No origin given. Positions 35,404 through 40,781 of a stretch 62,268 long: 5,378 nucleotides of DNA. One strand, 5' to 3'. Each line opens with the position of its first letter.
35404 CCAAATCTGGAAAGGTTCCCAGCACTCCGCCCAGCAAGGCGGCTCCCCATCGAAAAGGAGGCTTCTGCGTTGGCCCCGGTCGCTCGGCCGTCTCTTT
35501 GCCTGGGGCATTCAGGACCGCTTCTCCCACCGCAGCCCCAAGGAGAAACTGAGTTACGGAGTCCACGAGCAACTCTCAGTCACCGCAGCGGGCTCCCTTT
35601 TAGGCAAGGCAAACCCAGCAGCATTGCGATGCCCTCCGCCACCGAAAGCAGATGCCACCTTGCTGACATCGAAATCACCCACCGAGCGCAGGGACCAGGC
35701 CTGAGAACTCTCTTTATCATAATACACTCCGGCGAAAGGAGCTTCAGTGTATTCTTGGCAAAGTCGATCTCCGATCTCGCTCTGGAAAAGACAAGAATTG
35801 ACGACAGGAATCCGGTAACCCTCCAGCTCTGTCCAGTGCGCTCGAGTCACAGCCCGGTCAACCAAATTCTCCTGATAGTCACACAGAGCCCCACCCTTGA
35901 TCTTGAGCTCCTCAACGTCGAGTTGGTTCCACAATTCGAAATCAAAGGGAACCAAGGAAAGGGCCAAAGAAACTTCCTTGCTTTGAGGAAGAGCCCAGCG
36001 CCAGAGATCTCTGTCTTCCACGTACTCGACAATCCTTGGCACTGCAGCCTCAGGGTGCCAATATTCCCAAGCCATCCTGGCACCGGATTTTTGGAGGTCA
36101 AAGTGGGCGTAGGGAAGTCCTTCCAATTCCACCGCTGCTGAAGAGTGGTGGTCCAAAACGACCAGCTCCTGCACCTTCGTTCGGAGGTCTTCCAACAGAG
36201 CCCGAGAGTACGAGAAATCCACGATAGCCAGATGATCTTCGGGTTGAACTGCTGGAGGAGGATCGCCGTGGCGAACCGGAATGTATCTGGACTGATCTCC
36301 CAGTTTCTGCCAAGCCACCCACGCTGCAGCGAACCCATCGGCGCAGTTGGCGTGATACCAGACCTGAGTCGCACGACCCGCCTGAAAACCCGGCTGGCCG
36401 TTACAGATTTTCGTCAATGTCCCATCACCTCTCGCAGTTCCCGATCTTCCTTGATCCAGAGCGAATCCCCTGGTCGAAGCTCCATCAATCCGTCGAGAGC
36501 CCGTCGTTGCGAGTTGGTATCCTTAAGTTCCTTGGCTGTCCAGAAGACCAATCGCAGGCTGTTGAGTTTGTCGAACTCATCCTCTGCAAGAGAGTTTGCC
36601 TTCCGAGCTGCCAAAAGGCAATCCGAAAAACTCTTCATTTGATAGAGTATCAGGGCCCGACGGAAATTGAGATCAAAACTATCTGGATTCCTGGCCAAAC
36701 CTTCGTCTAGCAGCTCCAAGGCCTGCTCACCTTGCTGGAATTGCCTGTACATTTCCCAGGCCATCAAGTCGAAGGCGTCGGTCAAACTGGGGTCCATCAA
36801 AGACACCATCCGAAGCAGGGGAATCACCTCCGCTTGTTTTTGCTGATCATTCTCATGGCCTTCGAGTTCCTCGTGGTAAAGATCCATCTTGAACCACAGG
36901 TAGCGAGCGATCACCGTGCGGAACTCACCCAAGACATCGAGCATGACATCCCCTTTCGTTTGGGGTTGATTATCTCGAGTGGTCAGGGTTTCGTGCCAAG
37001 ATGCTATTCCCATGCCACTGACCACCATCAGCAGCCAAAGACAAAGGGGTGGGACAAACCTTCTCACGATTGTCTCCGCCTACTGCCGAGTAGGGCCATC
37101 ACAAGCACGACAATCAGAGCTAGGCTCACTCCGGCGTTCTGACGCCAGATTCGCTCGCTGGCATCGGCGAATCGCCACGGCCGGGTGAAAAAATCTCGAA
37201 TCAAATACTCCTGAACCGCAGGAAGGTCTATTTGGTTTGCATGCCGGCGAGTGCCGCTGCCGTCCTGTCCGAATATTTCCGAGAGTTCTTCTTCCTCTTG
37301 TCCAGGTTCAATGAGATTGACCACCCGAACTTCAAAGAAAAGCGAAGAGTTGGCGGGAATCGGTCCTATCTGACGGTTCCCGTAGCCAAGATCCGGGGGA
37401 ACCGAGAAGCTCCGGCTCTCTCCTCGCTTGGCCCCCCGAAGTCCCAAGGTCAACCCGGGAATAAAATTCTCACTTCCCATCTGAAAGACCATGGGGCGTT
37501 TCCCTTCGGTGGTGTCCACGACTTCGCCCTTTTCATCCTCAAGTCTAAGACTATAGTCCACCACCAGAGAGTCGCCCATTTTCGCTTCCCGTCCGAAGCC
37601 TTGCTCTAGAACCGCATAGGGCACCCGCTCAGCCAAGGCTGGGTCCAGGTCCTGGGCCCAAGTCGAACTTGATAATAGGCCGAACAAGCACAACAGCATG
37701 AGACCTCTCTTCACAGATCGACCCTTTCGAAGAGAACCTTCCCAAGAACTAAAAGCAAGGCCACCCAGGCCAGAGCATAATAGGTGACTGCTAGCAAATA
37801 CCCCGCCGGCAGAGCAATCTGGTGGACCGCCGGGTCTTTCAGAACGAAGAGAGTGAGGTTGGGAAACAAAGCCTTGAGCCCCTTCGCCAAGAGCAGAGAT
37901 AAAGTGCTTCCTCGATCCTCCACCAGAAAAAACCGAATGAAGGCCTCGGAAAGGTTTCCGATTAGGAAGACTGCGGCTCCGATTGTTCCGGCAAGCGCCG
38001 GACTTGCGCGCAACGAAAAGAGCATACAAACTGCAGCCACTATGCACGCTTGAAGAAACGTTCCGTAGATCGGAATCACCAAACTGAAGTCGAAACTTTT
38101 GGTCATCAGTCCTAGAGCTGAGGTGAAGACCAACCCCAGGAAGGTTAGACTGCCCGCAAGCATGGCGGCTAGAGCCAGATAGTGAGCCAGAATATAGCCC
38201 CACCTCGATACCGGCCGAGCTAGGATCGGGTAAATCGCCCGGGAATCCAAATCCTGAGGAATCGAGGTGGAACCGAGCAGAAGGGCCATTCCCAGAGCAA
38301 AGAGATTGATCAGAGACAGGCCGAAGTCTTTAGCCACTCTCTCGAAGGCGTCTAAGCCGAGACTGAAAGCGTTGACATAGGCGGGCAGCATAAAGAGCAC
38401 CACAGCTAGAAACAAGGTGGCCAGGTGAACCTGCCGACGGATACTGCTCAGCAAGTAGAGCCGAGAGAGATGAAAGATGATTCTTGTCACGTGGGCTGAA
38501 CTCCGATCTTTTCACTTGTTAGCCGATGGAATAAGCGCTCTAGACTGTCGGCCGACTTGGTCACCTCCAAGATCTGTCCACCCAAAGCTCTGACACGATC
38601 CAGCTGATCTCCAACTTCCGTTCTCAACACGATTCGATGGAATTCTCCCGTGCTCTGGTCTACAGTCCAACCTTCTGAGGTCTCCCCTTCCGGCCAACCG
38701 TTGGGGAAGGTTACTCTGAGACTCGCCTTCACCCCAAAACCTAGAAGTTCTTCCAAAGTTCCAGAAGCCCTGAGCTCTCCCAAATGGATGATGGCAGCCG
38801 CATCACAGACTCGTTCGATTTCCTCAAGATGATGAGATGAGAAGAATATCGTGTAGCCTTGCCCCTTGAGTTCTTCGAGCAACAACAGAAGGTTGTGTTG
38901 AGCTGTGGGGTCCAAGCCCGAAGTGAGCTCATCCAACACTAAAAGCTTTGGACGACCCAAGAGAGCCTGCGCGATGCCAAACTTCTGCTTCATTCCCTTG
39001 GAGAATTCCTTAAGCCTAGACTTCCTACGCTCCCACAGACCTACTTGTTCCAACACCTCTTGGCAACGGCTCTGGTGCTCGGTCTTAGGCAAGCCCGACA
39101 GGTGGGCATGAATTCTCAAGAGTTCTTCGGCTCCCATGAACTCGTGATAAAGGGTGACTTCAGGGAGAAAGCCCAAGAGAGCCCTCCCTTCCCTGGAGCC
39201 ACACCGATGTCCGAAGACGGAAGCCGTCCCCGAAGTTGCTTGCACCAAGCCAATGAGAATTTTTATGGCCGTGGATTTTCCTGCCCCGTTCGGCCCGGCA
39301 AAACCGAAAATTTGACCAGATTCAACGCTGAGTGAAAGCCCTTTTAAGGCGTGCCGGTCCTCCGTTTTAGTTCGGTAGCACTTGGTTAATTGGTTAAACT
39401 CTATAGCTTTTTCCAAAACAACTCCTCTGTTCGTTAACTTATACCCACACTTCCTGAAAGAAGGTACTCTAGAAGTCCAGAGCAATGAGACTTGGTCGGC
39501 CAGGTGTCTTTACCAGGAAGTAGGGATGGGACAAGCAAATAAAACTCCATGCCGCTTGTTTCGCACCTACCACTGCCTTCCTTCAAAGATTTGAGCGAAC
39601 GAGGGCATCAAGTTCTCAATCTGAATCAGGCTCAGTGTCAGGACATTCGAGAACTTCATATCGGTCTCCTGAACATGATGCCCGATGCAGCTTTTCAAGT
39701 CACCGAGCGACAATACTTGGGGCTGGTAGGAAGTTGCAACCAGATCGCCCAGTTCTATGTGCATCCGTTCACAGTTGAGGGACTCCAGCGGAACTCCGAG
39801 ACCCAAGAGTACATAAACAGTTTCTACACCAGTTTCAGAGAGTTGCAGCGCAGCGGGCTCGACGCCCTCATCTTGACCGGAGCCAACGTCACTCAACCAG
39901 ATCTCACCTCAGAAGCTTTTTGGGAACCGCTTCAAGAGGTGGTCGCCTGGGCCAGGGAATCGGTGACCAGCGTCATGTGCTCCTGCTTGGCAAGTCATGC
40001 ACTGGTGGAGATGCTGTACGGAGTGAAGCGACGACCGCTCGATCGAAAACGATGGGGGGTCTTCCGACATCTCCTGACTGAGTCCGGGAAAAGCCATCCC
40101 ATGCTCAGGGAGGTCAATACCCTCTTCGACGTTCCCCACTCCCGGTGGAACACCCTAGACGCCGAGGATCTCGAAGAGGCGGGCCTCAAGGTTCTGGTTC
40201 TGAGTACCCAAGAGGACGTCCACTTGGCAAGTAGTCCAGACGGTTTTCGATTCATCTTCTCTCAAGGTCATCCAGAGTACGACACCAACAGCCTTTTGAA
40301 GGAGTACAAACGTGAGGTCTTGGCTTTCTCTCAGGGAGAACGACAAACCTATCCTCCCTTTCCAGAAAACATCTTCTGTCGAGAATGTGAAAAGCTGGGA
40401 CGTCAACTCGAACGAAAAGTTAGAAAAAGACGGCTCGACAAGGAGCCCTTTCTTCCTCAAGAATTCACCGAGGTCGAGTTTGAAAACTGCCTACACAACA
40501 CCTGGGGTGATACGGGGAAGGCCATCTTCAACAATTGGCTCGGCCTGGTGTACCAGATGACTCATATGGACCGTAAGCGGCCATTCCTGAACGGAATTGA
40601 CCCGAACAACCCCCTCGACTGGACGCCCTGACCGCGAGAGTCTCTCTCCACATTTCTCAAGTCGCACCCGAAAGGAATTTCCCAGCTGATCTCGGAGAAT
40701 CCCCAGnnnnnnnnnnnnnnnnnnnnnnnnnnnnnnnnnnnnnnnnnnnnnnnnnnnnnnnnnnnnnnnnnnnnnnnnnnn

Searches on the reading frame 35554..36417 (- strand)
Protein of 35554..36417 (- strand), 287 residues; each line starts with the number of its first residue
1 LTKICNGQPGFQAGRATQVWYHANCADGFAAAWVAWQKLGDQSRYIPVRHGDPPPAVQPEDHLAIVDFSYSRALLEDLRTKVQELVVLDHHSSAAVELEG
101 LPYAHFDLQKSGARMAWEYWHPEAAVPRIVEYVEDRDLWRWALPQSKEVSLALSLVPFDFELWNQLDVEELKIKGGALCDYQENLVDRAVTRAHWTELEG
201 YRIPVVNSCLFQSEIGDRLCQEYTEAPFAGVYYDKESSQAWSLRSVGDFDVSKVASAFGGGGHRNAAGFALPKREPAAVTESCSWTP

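Call 92: search_protein_families(library=pfam, proteins=[window:35554-36417:-], max_evalue=0.001)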
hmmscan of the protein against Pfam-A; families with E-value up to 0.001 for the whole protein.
window:35554-36417:- (287 aa): 1 family
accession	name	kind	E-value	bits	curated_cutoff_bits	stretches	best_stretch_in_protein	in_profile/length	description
PF02272.25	DHHA1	-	3.2e-06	28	25.9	1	227-273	32-85/102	DHHA1 domain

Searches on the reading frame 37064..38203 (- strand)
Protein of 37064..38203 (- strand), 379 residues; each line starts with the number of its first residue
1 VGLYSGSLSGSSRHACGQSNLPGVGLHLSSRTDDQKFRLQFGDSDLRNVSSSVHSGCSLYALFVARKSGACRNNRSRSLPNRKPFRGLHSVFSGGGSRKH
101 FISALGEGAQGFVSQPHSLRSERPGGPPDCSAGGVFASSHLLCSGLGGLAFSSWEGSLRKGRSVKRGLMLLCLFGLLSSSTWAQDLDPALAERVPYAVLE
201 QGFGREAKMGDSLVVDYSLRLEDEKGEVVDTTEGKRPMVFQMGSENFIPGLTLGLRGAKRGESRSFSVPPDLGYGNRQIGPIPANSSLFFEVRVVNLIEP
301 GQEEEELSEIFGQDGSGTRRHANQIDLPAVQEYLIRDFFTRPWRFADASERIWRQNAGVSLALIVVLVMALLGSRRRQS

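Call 37: search_protein_families(library=pfam, proteins=[window:37064-38203:-], max_evalue=0.0001)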
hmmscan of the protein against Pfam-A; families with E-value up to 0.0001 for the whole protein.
window:37064-38203:- (379 aa): 1 family
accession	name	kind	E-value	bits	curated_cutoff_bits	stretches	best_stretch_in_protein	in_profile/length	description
PF00254.34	FKBP_C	-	1.7e-21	76.8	21.1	1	205-294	3-93/94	FKBP-type peptidyl-prolyl cis-trans isomerase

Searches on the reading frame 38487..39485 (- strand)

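Call 37: search_protein_families(library=pfam, proteins=[window:38487-39485:-], max_evalue=0.0001)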
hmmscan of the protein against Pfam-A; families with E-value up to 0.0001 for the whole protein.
window:38487-39485:- (332 aa): 2 families
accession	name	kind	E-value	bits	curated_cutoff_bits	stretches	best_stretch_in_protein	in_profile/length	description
PF00005.33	ABC_tran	-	1.3e-25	91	25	1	47-188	1-136/137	ABC transporter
PF13304.12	AAA_21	-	6.5e-17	63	27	1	158-223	235-303/304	AAA domain, putative AbiEii toxin, Type IV TA system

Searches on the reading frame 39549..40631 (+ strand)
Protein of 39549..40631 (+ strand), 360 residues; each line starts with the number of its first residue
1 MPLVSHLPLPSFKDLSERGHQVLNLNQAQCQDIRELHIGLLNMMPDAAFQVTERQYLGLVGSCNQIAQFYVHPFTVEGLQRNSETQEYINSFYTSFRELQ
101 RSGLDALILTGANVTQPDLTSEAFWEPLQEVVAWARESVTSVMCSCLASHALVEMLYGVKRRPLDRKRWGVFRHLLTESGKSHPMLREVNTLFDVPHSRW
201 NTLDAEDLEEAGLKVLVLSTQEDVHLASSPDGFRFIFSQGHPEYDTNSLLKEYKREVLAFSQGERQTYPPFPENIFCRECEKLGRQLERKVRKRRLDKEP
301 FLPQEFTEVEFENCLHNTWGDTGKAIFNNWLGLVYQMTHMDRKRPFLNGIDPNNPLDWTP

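Call 7: search_protein_families(library=pfam, proteins=[window:39549-40631:+], max_evalue=0.01)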
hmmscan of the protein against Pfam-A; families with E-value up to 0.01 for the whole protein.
window:39549-40631:+ (360 aa): 1 family
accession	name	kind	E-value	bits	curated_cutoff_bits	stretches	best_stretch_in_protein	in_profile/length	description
PF04204.22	HTS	-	6.5e-74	249.1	27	1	8-339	7-297/298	Homoserine O-succinyltransferase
